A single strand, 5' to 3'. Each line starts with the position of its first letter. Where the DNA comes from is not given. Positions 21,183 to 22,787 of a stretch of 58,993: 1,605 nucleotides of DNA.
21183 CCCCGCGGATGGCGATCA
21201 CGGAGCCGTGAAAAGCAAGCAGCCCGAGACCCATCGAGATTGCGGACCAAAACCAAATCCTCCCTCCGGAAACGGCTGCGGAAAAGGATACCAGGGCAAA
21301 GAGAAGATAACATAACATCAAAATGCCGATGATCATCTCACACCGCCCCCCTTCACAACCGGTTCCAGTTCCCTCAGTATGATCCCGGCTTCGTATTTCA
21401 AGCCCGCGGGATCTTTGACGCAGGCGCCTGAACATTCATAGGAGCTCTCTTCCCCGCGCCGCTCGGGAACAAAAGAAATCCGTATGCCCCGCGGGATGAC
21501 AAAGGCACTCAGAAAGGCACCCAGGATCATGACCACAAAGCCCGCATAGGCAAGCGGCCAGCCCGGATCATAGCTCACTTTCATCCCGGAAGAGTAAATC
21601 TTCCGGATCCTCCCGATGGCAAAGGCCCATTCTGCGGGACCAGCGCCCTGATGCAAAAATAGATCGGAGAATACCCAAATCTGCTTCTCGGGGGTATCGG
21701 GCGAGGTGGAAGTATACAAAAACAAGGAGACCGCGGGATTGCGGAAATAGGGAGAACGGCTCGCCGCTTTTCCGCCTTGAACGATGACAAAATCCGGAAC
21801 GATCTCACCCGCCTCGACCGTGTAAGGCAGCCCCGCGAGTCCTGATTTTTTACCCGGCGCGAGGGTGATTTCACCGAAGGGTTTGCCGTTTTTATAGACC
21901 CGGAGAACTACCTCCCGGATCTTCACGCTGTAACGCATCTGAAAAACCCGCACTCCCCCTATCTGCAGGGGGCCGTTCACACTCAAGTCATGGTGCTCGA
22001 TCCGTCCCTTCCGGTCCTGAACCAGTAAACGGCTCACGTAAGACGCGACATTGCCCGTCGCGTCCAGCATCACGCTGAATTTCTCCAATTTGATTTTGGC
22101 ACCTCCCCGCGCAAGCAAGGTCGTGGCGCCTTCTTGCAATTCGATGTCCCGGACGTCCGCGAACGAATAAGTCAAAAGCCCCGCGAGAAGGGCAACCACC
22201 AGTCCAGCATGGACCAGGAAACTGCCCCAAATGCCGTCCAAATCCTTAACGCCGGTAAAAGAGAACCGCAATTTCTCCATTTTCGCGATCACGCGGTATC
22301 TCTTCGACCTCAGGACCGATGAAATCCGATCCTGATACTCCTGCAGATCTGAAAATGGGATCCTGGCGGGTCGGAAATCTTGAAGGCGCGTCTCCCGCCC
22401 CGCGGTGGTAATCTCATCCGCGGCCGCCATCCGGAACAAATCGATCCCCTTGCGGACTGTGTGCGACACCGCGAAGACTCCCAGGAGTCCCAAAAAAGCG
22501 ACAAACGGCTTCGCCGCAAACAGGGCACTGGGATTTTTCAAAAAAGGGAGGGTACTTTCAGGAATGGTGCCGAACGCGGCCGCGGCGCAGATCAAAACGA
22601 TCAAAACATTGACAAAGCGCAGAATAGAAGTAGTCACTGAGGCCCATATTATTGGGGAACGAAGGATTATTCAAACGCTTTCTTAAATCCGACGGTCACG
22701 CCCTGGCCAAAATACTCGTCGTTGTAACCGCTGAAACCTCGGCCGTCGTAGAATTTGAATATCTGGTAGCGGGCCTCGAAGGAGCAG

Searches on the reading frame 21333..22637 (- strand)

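Call 84: search_protein_families(library=pfam, proteins=[window:21333-22637:-], max_evalue=0.00001)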
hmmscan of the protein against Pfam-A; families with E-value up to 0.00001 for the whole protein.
window:21333-22637:- (434 aa): 1 family
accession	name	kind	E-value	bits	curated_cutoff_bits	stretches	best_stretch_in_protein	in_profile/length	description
PF05140.19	ResB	-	4.7e-30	105.3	24.6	1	40-414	54-482/486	ResB-like family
